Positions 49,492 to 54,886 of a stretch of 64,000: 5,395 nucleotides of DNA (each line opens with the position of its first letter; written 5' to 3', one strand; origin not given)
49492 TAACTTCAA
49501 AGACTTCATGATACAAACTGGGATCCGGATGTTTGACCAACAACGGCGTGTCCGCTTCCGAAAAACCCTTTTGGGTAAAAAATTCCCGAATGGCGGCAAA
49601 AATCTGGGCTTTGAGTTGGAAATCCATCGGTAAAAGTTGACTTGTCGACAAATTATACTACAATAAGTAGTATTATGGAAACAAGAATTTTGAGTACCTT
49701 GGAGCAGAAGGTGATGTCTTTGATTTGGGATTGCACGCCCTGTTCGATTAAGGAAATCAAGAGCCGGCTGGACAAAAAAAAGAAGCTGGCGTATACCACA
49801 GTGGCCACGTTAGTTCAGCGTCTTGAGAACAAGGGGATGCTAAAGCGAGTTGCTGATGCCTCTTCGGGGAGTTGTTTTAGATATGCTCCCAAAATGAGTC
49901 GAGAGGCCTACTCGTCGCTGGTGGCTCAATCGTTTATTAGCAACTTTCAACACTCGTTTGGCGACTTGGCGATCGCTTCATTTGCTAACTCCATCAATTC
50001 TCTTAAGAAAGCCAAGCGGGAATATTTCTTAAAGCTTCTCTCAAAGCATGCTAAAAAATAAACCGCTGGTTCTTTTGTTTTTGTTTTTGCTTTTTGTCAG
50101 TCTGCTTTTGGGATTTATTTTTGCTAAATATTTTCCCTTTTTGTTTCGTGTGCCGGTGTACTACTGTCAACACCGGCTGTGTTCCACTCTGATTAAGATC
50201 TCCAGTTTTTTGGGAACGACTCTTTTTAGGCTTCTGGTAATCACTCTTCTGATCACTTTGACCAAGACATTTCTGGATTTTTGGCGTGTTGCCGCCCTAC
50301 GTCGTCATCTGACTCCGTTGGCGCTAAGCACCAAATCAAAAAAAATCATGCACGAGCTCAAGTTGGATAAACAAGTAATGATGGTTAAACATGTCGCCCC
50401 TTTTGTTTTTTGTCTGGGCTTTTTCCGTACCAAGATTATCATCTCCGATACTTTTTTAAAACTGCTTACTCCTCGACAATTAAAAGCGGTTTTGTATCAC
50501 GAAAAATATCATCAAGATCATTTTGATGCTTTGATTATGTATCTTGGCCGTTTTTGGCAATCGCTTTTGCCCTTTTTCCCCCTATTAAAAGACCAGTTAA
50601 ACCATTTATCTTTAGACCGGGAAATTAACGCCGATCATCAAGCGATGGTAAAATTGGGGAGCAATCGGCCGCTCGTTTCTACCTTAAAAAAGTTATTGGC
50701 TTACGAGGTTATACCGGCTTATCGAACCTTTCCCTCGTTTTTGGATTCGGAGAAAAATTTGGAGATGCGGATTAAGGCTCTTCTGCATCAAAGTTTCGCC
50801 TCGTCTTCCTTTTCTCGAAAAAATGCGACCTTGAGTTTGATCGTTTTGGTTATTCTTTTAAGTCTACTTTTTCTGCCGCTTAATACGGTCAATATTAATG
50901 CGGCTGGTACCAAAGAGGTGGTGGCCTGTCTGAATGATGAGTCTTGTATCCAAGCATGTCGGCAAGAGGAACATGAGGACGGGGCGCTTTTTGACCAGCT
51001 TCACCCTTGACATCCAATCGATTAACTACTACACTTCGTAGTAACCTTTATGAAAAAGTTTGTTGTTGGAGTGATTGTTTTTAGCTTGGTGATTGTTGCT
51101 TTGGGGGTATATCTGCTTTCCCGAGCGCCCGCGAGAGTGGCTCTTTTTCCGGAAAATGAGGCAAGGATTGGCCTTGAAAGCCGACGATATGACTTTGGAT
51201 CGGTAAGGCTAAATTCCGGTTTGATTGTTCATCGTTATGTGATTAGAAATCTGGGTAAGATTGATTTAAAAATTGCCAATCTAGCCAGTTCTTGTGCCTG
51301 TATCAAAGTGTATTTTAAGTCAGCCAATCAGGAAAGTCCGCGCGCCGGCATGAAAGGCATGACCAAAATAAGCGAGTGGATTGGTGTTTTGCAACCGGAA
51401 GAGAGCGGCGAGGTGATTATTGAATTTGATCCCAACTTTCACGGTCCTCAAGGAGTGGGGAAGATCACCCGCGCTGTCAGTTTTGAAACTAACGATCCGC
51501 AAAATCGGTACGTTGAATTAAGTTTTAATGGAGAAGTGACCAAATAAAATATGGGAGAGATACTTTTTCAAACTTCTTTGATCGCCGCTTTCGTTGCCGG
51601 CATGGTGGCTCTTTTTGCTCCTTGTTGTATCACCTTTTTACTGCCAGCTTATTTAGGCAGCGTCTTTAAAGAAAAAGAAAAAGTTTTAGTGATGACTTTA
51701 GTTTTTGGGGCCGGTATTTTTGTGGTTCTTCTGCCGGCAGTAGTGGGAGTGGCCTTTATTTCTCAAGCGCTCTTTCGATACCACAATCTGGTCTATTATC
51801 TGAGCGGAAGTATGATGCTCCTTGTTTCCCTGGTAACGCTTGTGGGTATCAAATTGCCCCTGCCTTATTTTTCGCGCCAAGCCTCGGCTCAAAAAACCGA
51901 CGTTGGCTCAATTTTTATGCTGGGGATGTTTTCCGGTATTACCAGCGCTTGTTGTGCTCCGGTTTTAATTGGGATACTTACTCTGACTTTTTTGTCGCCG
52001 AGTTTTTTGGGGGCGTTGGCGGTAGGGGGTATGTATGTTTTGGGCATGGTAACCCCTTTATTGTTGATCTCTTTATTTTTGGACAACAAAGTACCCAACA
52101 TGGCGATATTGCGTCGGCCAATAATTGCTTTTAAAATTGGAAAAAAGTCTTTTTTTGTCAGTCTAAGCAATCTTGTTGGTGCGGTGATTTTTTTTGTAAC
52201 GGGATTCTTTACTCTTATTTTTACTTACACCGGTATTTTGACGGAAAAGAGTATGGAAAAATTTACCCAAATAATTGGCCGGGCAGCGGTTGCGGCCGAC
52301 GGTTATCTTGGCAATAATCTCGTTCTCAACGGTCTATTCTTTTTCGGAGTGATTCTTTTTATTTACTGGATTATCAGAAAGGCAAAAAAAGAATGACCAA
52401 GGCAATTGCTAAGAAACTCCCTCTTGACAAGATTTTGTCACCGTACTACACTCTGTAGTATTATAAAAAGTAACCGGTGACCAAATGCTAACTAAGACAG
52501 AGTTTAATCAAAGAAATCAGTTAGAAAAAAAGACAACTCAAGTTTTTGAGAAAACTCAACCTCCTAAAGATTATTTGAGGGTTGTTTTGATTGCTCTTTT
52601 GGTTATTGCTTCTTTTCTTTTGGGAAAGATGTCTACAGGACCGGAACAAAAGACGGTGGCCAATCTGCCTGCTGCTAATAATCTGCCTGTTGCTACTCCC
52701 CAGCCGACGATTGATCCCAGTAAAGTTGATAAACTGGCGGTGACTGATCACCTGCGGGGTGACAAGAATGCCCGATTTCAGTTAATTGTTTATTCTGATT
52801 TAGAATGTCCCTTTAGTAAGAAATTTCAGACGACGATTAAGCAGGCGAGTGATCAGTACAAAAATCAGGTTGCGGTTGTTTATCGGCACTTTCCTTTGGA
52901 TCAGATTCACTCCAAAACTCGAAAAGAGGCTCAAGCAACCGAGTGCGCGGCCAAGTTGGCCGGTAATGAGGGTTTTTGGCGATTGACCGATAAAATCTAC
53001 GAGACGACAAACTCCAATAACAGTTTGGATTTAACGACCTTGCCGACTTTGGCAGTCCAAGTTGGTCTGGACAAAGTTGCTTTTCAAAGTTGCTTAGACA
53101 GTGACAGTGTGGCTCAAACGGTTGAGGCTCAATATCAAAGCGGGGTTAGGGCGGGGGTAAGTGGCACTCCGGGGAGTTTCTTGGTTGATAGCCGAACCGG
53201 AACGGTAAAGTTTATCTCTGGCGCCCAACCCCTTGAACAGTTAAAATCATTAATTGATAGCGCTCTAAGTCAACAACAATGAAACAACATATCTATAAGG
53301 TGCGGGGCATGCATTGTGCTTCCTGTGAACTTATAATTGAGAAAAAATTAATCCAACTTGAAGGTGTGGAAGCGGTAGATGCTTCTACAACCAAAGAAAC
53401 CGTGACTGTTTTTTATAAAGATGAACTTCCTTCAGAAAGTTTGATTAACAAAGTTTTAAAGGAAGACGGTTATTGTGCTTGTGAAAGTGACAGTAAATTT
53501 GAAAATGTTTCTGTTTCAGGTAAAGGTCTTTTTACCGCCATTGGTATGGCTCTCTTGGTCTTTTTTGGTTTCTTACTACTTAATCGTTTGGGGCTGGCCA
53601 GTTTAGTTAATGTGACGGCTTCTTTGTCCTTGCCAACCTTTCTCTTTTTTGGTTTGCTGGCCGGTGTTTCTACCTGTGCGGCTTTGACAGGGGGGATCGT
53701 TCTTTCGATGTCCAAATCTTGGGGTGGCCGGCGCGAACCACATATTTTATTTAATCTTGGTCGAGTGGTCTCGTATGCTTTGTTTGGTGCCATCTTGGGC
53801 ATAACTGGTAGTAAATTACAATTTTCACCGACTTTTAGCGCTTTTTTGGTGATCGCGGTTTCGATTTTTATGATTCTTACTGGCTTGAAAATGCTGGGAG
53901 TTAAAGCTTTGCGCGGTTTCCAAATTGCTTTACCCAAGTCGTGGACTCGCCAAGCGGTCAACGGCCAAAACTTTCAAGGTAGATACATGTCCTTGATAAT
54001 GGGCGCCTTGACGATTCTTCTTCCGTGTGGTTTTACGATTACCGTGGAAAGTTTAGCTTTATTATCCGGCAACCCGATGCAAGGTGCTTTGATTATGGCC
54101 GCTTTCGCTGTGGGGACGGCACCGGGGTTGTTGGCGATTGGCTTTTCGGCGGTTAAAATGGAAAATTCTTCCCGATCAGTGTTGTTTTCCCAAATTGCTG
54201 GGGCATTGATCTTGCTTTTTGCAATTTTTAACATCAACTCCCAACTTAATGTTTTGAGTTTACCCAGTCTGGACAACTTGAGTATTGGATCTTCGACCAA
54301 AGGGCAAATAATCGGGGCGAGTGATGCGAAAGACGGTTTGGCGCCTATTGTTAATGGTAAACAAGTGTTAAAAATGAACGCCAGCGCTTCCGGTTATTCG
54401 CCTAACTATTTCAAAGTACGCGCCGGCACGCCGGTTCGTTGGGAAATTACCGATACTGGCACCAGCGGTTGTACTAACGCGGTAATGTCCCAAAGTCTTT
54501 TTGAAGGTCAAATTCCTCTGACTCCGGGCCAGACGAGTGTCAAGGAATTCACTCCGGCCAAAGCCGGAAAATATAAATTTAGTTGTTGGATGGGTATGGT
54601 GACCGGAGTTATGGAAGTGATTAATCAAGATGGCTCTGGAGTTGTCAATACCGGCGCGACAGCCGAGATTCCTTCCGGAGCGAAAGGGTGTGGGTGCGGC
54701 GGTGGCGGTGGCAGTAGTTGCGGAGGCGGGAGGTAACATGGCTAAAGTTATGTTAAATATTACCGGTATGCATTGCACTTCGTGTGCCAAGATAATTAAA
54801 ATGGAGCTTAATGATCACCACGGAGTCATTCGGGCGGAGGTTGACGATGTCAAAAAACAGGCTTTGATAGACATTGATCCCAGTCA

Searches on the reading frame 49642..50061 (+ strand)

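Call 58: search_protein_families(library=pfam, proteins=[window:49642-50061:+], max_evalue=0.001)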
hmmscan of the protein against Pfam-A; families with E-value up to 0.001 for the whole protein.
window:49642-50061:+ (139 aa): 2 families
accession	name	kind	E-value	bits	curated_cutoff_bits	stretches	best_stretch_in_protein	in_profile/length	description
PF03965.22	Penicillinase_R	-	9.4e-22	78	22.6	1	17-122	1-102/115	Penicillinase repressor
PF01047.28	MarR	-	0.00024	21.3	24.6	0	22-73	6-53/59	MarR family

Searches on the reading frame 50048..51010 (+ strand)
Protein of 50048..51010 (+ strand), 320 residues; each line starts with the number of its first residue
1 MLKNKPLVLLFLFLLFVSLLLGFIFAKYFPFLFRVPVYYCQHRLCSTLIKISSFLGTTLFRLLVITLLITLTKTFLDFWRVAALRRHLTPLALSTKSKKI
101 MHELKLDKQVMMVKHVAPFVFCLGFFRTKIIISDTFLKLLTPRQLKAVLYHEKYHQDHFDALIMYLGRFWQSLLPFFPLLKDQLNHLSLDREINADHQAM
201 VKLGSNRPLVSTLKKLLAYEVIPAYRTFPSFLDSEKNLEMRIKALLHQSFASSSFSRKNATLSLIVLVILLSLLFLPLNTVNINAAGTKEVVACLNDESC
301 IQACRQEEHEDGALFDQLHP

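Call 58: search_protein_families(library=pfam, proteins=[window:50048-51010:+], max_evalue=0.001)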
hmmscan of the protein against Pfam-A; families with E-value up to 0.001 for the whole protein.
window:50048-51010:+ (320 aa): 2 families
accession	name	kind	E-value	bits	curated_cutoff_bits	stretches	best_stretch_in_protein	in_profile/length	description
PF05569.17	Peptidase_M56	-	1.4e-11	44.6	31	1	68-243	114-294/296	BlaR1 peptidase M56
PF01435.24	Peptidase_M48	-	4.9e-07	30.2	20.3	1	105-168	21-88/186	Peptidase family M48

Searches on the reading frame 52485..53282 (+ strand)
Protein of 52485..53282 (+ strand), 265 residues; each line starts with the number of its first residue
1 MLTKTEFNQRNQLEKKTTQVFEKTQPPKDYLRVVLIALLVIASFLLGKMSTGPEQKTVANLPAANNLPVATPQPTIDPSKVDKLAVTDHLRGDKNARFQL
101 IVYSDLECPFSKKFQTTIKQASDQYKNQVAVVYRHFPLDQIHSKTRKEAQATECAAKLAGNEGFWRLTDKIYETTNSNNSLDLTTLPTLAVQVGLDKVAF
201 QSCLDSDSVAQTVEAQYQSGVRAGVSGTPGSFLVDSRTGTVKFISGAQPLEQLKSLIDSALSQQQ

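Call 58: search_protein_families(library=pfam, proteins=[window:52485-53282:+], max_evalue=0.001)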
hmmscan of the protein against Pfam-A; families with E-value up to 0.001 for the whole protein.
window:52485-53282:+ (265 aa): 3 families
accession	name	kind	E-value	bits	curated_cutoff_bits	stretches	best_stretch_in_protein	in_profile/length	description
PF01323.26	DSBA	-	7.1e-18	65.5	25.6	1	100-257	2-190/191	DSBA-like thioredoxin domain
PF13462.12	Thioredoxin_4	-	3.4e-16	60.3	23.2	1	86-258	3-164/165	Thioredoxin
PF13098.12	Thioredoxin_2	-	3.8e-07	30.8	27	1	94-256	3-103/104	Thioredoxin-like domain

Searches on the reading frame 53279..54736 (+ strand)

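Call 58: search_protein_families(library=pfam, proteins=[window:53279-54736:+], max_evalue=0.001)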
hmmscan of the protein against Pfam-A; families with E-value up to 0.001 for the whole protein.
window:53279-54736:+ (485 aa): 4 families
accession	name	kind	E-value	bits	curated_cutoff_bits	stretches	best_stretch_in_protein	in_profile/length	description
PF13386.12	DsbD_2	-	2.5e-32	112.8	24.9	1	121-316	2-198/199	Cytochrome C biogenesis protein transmembrane region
PF00403.32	HMA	-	4.3e-10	40.3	24.8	1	6-59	2-56/62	Heavy-metal-associated domain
PF13473.12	Cupredoxin_1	-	4.6e-09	36.7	27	1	359-444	18-101/104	Cupredoxin-like domain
PF02683.22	DsbD_TM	-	4.3e-08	33.2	27.1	1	116-296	3-190/219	Cytochrome C biogenesis protein transmembrane domain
